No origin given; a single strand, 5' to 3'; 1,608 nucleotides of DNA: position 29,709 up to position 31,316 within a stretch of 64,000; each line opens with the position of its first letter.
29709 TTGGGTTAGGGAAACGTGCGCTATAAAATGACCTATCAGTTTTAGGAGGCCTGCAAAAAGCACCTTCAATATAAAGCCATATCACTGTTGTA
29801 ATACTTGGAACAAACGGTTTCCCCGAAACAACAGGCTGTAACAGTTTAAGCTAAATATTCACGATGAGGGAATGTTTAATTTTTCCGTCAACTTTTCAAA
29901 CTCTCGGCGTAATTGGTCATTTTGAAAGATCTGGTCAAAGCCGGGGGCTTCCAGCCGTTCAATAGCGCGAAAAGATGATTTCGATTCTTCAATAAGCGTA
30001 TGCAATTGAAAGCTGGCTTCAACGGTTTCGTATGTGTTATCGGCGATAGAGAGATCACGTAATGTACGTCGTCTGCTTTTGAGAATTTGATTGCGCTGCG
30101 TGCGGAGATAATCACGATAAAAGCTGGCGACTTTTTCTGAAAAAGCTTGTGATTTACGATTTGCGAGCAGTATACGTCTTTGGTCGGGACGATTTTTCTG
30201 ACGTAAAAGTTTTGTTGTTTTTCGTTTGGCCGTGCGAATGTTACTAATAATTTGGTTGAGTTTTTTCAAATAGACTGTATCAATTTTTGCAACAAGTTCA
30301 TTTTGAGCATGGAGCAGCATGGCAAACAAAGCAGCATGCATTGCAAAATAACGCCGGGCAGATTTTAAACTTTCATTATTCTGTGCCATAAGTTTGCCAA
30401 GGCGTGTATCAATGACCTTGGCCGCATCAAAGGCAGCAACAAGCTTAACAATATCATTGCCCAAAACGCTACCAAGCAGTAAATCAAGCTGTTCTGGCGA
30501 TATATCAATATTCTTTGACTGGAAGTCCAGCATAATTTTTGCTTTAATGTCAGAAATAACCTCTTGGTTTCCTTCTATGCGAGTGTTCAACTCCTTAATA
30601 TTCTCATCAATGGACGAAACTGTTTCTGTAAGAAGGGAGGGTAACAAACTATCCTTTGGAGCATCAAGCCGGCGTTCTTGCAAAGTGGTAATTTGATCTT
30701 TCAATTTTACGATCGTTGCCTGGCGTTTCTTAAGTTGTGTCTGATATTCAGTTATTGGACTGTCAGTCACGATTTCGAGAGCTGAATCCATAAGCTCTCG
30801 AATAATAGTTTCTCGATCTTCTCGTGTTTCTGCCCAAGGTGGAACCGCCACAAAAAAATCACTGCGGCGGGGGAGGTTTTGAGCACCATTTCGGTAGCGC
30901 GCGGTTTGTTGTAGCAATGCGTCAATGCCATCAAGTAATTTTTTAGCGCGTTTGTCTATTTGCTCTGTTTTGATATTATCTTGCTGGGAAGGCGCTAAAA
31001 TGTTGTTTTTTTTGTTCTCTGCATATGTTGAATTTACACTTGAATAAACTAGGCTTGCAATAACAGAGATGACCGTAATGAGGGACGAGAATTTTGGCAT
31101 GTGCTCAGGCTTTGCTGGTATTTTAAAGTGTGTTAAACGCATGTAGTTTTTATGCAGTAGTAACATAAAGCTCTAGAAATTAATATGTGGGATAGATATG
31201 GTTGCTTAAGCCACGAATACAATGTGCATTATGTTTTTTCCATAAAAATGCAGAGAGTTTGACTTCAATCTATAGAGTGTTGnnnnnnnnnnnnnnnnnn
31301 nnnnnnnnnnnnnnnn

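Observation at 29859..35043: Three-gene cluster: two paralogous exported vWA-MIDAS proteins with tandem beta-rich modules plus an exported coiled-coil protein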

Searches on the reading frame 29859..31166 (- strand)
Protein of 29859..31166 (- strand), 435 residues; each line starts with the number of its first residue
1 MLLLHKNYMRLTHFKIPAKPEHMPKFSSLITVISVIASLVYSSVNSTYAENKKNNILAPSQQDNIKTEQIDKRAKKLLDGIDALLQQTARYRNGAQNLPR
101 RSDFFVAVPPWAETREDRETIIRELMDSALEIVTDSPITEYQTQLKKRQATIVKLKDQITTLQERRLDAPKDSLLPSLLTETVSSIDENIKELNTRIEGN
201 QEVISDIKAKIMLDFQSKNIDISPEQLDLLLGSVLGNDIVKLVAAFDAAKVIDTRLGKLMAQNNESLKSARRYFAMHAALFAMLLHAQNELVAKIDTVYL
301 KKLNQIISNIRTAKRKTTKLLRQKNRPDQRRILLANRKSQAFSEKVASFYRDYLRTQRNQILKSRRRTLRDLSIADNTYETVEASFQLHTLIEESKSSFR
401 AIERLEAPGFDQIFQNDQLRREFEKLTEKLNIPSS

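Call 3: search_protein_families(library=pfam, proteins=[window:29859-31166:-], max_evalue=1)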
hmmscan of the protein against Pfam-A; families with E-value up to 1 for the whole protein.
window:29859-31166:- (435 aa): 7 families
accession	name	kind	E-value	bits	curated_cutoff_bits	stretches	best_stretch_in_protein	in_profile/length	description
PF17527.7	ALC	-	0.004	17.3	25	1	132-183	26-77/177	Phage ALC protein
PF08231.17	SYF2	-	0.036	14.8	23.5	1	296-355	88-147/154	SYF2 splicing factor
PF18865.6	AbiJ_NTD5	-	0.038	14.4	26.7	1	356-404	32-79/93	AbiJ N-terminal domain 5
PF21524.3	SAMD1_WH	-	0.057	14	24.5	1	319-345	9-35/63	SAM domain-containing protein 1, WH domain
PF09439.16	SRPRB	-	0.11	12.3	25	1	318-379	98-153/178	Signal recognition particle receptor beta subunit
PF04102.17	SlyX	-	0.13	13.4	30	0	138-170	26-58/67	SlyX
PF18504.6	Csm1_N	-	0.37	11.6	26.3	0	142-167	33-58/70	Csm1 N-terminal domain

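Call 4: search_protein_families(library=ncbifam, proteins=[window:29859-31166:-], max_evalue=1)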
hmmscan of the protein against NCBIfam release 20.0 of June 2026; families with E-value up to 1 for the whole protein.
window:29859-31166:- (435 aa): 2 families
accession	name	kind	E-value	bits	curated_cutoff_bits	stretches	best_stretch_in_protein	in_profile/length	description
NF040788.1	S-lay_SlaB_Mtsph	equivalog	0.098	11.5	700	1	142-209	307-371/416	S-layer protein SlaB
NF041362.1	GntE_guanitoxin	equivalog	0.098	11.2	525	1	47-101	306-364/426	guanitoxin biosynthesis PLP-dependent transaminase GntE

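Call 6: find_homologous_proteins(query=window:29859-31166:-)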
Query window:29859-31166:- (435 aa): 1551 proteins with E <= 0.001 among 8000 candidates; the best 120 are listed.
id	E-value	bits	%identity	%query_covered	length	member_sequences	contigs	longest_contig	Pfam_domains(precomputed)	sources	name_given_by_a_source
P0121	2.8e-265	897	100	98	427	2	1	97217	-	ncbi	ncbi:MAG: hypothetical protein AAF228_00260 [Pseudomonadota bacterium]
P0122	3.6e-181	621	73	95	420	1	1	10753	-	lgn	-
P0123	9.7e-178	609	71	95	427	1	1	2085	-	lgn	-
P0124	2.7e-149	516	65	90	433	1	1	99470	-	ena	-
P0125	3.5e-149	515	67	84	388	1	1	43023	-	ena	-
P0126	6.7e-149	514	60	94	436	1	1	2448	-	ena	-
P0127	6.2e-148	511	59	94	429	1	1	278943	-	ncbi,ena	-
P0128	7.0e-148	511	60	94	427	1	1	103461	-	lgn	-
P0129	6.6e-146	505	60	92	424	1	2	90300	-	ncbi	-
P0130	1.8e-140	487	65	83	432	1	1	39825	-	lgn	-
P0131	2.2e-140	486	59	91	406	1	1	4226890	-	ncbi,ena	-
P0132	8.5e-139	481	62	87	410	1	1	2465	-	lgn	-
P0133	1.7e-138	480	60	89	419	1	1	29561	-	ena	-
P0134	3.1e-133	463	57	92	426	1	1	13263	-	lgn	-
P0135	4.6e-133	462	60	87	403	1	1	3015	-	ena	-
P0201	1.7e-118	414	54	87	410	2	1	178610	-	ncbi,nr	ncbi:hypothetical protein [Rhodomicrobium vannielii]|nr:hypothetical protein [Rhodomicrobium vanniel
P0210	4.9e-118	413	50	97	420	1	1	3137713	-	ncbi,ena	-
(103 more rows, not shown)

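Call 7: find_encoding_contigs(protein=P0201, flank=10000, max_places=2)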
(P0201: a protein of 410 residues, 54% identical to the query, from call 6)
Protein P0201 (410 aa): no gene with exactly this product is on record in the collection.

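Call 8: find_encoding_contigs(protein=P0131, flank=10000, max_places=2)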
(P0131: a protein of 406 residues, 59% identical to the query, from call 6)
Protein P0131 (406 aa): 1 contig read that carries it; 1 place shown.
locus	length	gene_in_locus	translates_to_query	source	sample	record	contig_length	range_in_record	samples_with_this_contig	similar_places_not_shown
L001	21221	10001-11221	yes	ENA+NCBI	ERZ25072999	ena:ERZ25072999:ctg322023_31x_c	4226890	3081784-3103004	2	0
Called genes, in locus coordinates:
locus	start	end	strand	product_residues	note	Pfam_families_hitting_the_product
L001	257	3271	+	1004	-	PF02463:SMC_N (faint), PF13191:AAA_16 (faint), PF20703:nSTAND1 (faint), PF17760:UvrA_inter, PF17755:UvrA_DNA-bind, PF00005:ABC_tran (weak)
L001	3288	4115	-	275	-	PF00793:DAHP_synth_1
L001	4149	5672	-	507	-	PF00501:AMP-binding, PF13193:AMP-binding_C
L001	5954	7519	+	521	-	PF13231:PMT_2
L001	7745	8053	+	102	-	-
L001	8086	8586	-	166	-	PF07007:LprI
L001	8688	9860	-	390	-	PF02771:Acyl-CoA_dh_N, PF02770:Acyl-CoA_dh_M, PF00441:Acyl-CoA_dh_1, PF08028:Acyl-CoA_dh_2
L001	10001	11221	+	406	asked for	-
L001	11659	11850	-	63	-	-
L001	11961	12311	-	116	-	-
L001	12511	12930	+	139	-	-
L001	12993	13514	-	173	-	PF13380:CoA_binding_2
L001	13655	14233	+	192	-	PF02627:CMD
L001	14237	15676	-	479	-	PF13400:Tad, PF00092:VWA (faint), PF13519:VWA_2 (faint)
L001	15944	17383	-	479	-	PF13400:Tad, PF13519:VWA_2 (faint), PF00092:VWA (faint)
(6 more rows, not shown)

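Call 9: find_encoding_contigs(protein=P0210, flank=10000, max_places=2)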
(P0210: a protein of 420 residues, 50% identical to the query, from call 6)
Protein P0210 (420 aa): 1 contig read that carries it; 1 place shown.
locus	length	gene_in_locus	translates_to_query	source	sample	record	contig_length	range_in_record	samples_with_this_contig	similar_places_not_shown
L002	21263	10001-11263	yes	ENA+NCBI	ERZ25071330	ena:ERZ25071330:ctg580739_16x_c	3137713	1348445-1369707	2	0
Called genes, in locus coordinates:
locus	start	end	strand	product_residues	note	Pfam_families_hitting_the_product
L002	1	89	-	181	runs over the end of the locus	PF07323:DUF1465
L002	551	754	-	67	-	PF06698:DUF1192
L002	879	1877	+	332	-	PF08240:ADH_N, PF00107:ADH_zinc_N, PF13602:ADH_zinc_N_2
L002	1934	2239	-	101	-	-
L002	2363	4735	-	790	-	PF00456:Transketolase_N, PF17831:PDH_E1_M (faint), PF22613:Transketolase_C_1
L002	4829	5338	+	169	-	PF13404:HTH_AsnC-type, PF13412:HTH_24, PF01037:AsnC_trans_reg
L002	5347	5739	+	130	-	PF00582:Usp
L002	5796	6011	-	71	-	PF00313:CSD, PF08206:OB_RNB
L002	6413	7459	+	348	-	-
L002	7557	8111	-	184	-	PF00578:AhpC-TSA, PF08534:Redoxin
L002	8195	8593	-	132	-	PF00581:Rhodanese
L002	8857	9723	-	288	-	PF13714:PEP_mutase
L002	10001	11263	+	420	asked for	-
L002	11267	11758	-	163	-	PF01047:MarR (weak), PF13404:HTH_AsnC-type, PF13412:HTH_24, PF01037:AsnC_trans_reg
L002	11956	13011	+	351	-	PF06258:Mito_fiss_Elm1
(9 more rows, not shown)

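Call 11: search_solved_structures(query=window:29859-31166:-, max_evalue=10)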
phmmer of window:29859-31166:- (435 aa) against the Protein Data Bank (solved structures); distinct sequences matched with E-value up to 10: 7.
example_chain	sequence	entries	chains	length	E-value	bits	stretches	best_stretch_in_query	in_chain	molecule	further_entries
1il6_A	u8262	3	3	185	0.045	16.3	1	54-98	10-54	INTERLEUKIN-6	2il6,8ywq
1alu_A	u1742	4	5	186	0.045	16.3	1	54-98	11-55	INTERLEUKIN-6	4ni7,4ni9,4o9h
8d82_D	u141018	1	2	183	0.045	16.3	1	54-98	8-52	Interleukin-6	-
1p9m_B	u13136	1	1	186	0.045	16.3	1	54-98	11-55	Interleukin-6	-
8qy5_B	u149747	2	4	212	0.053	16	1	54-98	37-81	Interleukin-6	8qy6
7nxz_AAA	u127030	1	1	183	0.056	16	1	54-98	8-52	Interleukin-6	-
5lef_C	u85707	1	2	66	0.15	14.6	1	108-165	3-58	Kinesin-like protein KIF20A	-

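Call 16: find_related_loci(query=window:29859-31166:-, collection=genome_contigs, flank=10000)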
Query window:29859-31166:- (435 aa) in genome_contigs; peptide patterns used: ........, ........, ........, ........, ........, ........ (x = any residue, [..] = any of these).
279 stretches matched a pattern; 1 encode a relative of the query (tblastn E <= 1e-3); 1 distinct loci.
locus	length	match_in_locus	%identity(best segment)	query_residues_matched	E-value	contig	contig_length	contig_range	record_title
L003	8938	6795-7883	49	72-435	3e-107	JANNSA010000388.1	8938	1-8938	MAG: Hyphomicrobiaceae bacterium isolate SOY_31_metabat_286_sub SOY_31_k141_1150189, whole genome shotgun sequence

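Call 17: search_protein_representatives(protein=window:29859-31166:-)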
Query: 435 residues. Proteins with E-value up to 0.001 (for the whole library): 588; up to 1e-10: 403; up to 1e-30: 71. The best 150 are listed.
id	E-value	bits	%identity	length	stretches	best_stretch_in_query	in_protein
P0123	3.1e-178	609.2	76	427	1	45-435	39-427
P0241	2.9e-127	441.5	57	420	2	115-392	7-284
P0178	1.1e-119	416.6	56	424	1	68-431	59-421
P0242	3.3e-106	372.2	63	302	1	133-433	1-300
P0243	3.1e-102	359.1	51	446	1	72-435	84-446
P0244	1.4e-74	268.2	40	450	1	66-435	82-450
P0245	6.4e-70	252.8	41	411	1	70-431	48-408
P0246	4.7e-69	249.9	46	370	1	58-339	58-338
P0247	2.0e-68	247.8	39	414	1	69-431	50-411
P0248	3.2e-68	247.2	47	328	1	56-351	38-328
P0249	4.8e-64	233.4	46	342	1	52-314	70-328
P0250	1.4e-57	212.2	44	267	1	26-281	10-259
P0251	5.8e-56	206.8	51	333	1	163-373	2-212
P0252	1.9e-55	205.1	36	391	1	101-435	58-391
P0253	2.5e-55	204.8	46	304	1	65-304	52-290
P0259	6.3e-49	183.7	31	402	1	55-431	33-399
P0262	3.6e-42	161.5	32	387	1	102-431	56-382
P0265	2.0e-39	152.4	31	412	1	113-430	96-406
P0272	5.3e-37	144.4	29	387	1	110-430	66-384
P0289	9.4e-34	133.7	27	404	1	81-430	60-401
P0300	3.7e-32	128.5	27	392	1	66-430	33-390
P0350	6.8e-28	114.5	26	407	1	33-430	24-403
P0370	2.0e-26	109.6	23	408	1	39-428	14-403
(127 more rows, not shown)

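Call 19: search_solved_structures(query=A1, max_evalue=10)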
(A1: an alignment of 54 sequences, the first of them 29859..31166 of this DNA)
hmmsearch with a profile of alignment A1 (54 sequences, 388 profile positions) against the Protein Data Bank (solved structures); distinct sequences matched with E-value up to 10: 38.
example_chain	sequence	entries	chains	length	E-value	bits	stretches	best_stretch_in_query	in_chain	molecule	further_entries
4v3p_Lv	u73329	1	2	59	0.0014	20.8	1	163-200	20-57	60S acidic ribosomal protein P2A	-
4v7e_Cs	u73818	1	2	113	0.0049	19.1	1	163-200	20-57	Acidic ribosomal protein P2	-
7wbn_A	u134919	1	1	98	0.016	17.4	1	95-168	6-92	RevCC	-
6ixe_A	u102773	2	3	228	0.024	16.8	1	35-173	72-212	SH3 domain-binding protein 5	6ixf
5djn_A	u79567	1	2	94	0.027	16.6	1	109-182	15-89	Kinesin-like protein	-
5lef_C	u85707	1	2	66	0.044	15.9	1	68-124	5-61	Kinesin-like protein KIF20A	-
9goa_A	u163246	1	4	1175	0.074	15.2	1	25-122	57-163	Alpha-latrotoxin-Lt1a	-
9go9_A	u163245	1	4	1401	0.075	15.2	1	25-122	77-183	Alpha-latrotoxin-Lt1a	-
6yip_A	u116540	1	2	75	0.098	14.8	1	66-127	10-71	Kinesin-like protein KIF20A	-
9tlv_A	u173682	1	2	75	0.1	14.8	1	103-157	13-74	Sc-apCC-2-MCL-1-3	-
9tll_A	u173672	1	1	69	0.1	14.7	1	99-160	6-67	Sc-apCC-2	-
4c46_A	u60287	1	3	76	0.12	14.6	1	95-164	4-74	GENERAL CONTROL PROTEIN GCN4, GENERAL CONTROL PROTEIN GCN4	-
7pty_A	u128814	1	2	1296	0.12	14.5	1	25-128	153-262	Delta-latroinsectotoxin-Lt1a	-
5mg8_B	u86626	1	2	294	0.14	14.3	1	95-170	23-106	Structural maintenance of chromosomes protein 6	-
9tls_A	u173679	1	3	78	0.14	14.2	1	97-156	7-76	Sc-apCC-2-KLHL20-3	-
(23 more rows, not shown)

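Call 20: search_protein_families(library=pfam, alignment_id=A1, max_evalue=0.01)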
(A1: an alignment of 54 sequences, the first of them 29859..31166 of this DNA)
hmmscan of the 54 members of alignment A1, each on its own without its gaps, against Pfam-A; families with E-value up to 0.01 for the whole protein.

A. member 1, window:29859-31166:- (435 aa): 1 family
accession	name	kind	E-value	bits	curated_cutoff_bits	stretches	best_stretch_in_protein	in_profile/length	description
PF17527.7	ALC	-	0.004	17.3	25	0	132-183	26-77/177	Phage ALC protein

B. families by the number of members that match (of 54 scanned): 22 families
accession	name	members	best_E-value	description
PF05010.19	TACC_C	1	0.00045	Transforming acidic coiled-coil-containing protein (TACC), C-terminal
PF16888.10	YwqH-like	1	0.00054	YwqH-like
PF19443.4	DAHL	1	0.00074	DAHL domain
PF01337.24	Barstar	1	0.0015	Barstar (barnase inhibitor)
PF19840.4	DUF6317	1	0.0018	Family of unknown function (DUF6317)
PF03462.23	PCRF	1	0.0021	PCRF domain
PF25764.1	KIF21A_4th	1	0.0026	KIF21A-like domain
PF07926.17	TPR_MLP1_2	1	0.0026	TPR/MLP1/MLP2-like protein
PF25224.1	DUF7842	1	0.0027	Domain of unknown function (DUF7842)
PF07579.16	DUF1548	1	0.0029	Domain of Unknown Function (DUF1548)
PF14362.11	DUF4407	1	0.0039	Domain of unknown function (DUF4407)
PF17527.7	ALC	1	0.004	Phage ALC protein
PF15898.10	PRKG1_interact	1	0.004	cGMP-dependent protein kinase interacting domain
PF02050.21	FliJ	1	0.0041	Flagellar FliJ protein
PF17561.7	TssO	1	0.0046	Type VI secretion system, TssO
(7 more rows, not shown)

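Call 30: find_related_loci(query=A2, collection=metagenome_contigs, flank=10000)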
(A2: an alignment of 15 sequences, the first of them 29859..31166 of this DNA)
Query A2 (435 aa) in metagenome_contigs; peptide patterns used: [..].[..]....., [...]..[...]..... (x = any residue, [..] = any of these).
574 stretches matched a pattern; 399 encode a relative of the query (tblastn E <= 1e-3); the best 80 are kept; 80 distinct loci.
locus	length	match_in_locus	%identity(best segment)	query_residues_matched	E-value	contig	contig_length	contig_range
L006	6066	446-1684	56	19-435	3e-147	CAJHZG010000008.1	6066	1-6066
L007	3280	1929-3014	54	72-435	3e-136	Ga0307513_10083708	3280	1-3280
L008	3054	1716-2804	55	72-435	2e-135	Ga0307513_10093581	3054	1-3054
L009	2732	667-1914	50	13-435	3e-136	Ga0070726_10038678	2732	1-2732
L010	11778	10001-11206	51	28-435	2e-129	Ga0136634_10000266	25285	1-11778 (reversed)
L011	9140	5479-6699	52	31-435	1e-128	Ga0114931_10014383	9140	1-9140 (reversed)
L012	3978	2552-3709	53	49-435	8e-131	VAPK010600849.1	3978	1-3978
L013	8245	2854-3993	53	55-435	6e-128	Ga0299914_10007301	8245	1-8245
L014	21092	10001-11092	54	71-435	1e-127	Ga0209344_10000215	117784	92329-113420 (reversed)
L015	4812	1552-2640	54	72-435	4e-128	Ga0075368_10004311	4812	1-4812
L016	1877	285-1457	52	42-435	2e-135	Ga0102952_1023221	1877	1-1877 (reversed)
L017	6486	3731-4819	54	71-435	1e-125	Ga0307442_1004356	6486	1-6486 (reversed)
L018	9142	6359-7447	54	71-435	1e-125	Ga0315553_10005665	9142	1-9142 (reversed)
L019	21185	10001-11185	53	43-435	1e-131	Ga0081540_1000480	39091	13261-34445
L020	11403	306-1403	54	68-435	4e-125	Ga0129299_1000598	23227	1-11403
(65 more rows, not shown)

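Call 35: find_encoding_contigs(protein=P0122, flank=10000, max_places=2)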
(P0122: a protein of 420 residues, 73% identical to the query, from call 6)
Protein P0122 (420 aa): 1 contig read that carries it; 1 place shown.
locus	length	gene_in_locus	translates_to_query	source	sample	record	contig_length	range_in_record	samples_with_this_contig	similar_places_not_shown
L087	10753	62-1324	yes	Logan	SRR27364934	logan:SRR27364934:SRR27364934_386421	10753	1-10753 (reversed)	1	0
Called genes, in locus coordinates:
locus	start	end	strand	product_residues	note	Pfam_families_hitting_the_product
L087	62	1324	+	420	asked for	-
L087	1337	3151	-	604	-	PF01321:Creatinase_N, PF16189:Creatinase_N_2, PF00557:Peptidase_M24, PF16188:Peptidase_M24_C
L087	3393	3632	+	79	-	-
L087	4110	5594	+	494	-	PF04317:DUF463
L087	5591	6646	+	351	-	PF05128:DUF697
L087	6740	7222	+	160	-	-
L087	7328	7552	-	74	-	-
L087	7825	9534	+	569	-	PF03235:GmrSD_N, PF07510:GmrSD_C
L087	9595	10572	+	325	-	PF13409:GST_N_2, PF00043:GST_C (weak), PF14497:GST_C_3 (weak), PF13410:GST_C_2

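Call 36: predict_structure(alignment_id=A1)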
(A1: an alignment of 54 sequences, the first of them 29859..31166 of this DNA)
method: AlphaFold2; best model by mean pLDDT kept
length: 435 residues; sequences in the alignment: 54
mean_pLDDT: 87.1   pTM: 0.77
mean pLDDT of the five models: 87.1, 85.4, 84.5, 83.9, 83.4
residues with pLDDT >= 90: 317; 70-90: 39; 50-70: 59; < 50: 20
segments of 3 or more residues with pLDDT < 50: 1-6, 432-435
pLDDT, mean of each block of 10 residues (from residue 1): 47 53 53 59 54 64 86 94 96 95 93 96 97 94 96 98 97 82 96 98 98 95 95 95 96 94 92 97 98 97 97 98 98 98 96 96 98 96 95 91 65 59 73 46
secondary structure, 60 per line:
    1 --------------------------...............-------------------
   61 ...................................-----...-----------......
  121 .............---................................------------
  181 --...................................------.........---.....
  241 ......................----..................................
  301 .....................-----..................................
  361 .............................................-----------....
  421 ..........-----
elements in order: H27-41 H61-95 H115-133 H137-168 H183-217 H224-232 H236-262 H267-321 H327-405 H417-430
